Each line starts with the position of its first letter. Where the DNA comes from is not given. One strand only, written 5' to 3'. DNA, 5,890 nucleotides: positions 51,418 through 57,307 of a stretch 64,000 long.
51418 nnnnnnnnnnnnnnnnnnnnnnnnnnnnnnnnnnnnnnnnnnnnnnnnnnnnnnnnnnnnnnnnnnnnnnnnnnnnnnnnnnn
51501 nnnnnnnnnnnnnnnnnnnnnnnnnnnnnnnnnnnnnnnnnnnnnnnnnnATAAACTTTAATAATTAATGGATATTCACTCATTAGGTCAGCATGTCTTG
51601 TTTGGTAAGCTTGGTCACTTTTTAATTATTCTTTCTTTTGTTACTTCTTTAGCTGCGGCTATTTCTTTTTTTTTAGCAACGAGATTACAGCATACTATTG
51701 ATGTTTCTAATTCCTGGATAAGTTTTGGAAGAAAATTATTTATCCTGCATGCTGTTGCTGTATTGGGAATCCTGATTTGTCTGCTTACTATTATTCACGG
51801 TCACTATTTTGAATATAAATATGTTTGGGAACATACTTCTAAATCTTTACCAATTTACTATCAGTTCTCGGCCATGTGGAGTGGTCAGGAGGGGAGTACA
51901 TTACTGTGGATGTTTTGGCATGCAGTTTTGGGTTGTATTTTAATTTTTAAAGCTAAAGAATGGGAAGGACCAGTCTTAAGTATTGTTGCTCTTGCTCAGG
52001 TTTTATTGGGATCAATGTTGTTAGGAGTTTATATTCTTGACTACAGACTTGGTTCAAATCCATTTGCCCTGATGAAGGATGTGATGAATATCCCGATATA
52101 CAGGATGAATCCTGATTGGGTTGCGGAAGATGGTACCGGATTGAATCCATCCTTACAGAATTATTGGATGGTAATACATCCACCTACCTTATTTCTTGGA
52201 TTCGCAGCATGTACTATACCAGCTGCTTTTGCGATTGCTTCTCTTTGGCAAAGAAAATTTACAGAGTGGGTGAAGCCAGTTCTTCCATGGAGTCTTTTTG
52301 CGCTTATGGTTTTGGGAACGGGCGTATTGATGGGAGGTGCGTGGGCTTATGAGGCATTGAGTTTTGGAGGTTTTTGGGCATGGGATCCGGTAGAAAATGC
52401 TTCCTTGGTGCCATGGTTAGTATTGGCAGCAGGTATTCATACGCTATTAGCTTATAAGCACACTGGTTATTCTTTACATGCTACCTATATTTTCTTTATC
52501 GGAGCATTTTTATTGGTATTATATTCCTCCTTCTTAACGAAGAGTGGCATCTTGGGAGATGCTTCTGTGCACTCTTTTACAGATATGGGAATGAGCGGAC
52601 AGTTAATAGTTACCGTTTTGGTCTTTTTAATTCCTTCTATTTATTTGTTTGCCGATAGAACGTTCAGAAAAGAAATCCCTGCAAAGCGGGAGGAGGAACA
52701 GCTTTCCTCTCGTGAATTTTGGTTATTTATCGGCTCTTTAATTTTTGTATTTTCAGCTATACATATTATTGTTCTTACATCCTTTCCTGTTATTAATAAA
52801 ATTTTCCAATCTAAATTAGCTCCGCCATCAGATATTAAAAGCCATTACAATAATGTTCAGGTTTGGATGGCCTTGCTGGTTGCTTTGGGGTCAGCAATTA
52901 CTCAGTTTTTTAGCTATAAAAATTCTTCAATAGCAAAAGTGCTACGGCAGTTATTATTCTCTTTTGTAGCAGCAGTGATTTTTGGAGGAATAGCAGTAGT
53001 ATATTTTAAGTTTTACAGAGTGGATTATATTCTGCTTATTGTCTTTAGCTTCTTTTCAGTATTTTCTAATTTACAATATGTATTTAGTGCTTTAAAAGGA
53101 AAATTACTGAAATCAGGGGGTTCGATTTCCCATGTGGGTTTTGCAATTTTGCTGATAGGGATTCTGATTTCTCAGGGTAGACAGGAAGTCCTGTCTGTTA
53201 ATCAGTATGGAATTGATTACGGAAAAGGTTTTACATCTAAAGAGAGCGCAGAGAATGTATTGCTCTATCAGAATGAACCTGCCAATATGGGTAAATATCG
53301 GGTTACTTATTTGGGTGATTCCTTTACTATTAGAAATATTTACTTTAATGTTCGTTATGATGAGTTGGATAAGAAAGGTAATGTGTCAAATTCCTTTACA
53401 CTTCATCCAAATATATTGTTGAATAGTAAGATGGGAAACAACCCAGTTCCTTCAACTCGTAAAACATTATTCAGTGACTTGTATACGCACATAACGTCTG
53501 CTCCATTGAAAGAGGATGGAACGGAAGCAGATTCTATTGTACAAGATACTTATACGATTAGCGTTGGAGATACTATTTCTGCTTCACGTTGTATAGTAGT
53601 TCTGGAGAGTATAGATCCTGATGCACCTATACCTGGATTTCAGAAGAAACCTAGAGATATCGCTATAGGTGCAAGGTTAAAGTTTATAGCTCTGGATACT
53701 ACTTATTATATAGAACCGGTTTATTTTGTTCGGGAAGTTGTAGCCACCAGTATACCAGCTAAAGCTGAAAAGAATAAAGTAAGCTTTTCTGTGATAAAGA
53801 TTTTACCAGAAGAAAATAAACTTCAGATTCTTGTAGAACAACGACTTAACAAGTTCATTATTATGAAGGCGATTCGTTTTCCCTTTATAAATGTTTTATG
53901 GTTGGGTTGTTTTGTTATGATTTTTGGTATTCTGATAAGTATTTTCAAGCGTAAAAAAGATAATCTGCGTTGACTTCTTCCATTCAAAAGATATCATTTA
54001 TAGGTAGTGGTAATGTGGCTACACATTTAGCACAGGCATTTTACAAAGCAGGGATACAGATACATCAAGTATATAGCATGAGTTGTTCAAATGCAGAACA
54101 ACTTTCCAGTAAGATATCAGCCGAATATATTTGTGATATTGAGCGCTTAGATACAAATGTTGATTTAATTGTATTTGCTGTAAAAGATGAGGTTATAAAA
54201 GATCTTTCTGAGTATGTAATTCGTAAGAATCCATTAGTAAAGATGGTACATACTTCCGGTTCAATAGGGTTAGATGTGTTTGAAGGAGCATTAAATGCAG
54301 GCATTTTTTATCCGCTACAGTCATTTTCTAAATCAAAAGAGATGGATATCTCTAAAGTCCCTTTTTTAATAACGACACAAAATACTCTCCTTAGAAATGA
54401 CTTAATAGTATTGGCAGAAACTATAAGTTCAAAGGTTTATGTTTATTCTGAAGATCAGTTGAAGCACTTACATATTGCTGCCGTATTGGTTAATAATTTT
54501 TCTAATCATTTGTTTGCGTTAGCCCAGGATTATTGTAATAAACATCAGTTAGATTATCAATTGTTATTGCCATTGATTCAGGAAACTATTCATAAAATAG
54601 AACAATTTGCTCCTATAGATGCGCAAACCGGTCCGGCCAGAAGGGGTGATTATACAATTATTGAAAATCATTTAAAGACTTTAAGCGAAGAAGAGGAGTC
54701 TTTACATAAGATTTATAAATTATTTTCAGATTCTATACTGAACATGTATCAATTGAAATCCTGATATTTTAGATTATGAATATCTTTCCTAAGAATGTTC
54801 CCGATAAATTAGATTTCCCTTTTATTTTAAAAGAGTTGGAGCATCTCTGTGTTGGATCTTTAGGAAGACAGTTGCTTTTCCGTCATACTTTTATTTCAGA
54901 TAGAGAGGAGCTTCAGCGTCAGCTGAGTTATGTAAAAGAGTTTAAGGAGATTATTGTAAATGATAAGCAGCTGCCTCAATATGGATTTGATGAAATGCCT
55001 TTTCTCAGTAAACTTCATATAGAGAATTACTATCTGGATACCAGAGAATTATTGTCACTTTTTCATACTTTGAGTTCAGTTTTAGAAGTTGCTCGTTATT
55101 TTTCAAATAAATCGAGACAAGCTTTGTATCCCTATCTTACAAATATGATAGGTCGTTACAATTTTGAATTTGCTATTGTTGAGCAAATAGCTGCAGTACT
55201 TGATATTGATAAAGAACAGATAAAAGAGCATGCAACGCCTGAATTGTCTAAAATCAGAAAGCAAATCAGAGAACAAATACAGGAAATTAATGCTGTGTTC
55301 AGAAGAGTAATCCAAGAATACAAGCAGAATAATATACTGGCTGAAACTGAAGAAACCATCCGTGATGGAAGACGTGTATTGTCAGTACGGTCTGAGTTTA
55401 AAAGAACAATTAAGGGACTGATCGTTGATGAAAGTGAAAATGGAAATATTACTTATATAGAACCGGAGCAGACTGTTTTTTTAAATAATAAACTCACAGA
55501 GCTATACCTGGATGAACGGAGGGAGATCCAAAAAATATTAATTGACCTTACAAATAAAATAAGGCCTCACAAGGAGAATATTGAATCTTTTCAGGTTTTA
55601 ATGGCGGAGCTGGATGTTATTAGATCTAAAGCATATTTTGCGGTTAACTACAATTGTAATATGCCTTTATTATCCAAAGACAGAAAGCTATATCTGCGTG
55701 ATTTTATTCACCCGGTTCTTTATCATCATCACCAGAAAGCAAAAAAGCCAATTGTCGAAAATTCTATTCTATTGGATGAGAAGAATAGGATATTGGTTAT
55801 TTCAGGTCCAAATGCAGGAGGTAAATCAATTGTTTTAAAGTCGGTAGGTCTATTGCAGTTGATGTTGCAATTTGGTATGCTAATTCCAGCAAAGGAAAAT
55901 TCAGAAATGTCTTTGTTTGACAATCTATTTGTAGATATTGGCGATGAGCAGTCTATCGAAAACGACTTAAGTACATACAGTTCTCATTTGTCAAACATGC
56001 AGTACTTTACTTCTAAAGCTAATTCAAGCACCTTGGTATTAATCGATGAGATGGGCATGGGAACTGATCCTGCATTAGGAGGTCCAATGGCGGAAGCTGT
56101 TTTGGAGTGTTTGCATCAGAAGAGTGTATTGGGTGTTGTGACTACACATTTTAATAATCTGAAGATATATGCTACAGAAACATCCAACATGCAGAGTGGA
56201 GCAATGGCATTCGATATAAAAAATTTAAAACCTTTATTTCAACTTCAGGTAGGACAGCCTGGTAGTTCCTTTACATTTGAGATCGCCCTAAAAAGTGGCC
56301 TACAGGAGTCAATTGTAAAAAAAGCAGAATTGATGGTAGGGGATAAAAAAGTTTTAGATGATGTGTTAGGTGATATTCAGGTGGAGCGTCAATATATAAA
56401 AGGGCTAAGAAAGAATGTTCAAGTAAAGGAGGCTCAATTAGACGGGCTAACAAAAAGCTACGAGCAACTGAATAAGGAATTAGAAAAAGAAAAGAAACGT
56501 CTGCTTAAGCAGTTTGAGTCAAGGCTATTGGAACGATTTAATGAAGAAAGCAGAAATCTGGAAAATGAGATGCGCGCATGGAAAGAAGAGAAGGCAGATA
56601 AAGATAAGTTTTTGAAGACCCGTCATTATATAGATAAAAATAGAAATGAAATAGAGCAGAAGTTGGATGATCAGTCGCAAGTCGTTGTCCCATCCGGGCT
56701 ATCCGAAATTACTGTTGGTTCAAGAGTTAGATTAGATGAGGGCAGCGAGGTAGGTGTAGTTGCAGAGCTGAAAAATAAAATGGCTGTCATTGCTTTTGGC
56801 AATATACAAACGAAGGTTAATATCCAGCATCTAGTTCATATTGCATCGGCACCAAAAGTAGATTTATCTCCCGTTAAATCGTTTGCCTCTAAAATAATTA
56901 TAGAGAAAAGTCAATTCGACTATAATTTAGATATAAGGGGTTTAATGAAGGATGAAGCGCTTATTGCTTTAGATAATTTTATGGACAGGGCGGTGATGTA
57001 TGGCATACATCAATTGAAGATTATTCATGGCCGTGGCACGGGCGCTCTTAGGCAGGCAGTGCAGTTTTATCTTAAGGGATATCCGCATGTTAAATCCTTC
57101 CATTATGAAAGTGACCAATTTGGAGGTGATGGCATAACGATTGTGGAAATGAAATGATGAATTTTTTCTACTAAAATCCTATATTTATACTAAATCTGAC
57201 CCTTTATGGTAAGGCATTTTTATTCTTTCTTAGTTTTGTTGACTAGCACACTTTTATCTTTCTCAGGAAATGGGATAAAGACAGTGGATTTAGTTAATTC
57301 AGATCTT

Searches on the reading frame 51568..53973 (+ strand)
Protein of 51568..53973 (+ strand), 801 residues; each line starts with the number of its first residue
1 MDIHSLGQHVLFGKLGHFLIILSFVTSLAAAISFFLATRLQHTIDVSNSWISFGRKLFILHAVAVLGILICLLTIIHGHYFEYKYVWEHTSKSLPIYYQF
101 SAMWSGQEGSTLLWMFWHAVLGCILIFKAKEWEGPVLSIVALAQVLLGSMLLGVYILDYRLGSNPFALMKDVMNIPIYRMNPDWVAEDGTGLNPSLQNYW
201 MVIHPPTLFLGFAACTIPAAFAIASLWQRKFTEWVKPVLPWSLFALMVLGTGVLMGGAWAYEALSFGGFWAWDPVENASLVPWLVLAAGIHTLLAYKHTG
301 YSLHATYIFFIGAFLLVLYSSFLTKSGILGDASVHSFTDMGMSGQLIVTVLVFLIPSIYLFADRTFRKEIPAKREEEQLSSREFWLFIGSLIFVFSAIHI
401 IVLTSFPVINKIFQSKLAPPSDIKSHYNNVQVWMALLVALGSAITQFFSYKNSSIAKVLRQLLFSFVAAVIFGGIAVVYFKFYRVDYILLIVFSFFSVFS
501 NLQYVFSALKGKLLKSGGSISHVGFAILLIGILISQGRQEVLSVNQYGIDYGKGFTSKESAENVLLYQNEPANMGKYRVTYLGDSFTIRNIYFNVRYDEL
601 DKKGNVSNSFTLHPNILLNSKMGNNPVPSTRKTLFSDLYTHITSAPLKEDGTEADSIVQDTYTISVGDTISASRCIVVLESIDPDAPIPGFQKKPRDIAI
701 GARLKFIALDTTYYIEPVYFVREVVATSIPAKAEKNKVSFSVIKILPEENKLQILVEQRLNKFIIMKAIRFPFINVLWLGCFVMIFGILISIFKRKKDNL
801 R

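Call 74: search_protein_families(library=pfam, proteins=[window:51568-53973:+], max_evalue=0.00001)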
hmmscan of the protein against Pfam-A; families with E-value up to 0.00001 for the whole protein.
window:51568-53973:+ (801 aa): 2 families
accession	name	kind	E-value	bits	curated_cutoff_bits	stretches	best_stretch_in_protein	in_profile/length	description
PF01578.25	Cytochrom_C_asm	-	7.1e-23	81.8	29.9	1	104-326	1-206/212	Cytochrome C assembly protein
PF16327.10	CcmF_C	-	3.1e-12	46.8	28.7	1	352-538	6-199/323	Cytochrome c-type biogenesis protein CcmF C-terminal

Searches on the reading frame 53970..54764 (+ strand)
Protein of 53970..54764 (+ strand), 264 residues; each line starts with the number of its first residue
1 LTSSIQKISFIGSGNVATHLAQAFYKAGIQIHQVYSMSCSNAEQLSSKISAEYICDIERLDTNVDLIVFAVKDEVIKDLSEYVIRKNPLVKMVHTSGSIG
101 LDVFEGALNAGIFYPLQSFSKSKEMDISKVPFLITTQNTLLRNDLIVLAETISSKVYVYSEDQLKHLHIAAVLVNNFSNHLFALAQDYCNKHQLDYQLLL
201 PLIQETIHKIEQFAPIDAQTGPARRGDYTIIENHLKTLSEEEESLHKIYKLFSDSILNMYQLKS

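Call 75: search_protein_families(library=pfam, proteins=[window:53970-54764:+], max_evalue=0.001)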
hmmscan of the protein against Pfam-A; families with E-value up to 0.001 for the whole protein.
window:53970-54764:+ (264 aa): 3 families
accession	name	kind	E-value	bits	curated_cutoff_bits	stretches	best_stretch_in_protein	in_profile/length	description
PF10728.14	DUF2520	-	1.6e-31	109.1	25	1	130-255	1-124/125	Domain of unknown function (DUF2520)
PF10727.15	Rossmann-like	-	6.3e-08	32.9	23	1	7-111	16-123/131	Rossmann-like domain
PF03807.23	F420_oxidored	-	7.9e-07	30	21.6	1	7-83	1-79/94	NADP oxidoreductase coenzyme F420-dependent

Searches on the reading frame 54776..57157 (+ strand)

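Call 75: search_protein_families(library=pfam, proteins=[window:54776-57157:+], max_evalue=0.001)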
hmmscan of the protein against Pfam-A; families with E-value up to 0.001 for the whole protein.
window:54776-57157:+ (793 aa): 2 families
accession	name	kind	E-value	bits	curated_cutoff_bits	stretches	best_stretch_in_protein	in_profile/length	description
PF00488.27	MutS_V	-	3.3e-30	105.9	30.2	1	341-519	2-182/188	MutS domain V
PF01713.27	Smr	-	1.5e-24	86.4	25.7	1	718-793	1-77/77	Smr domain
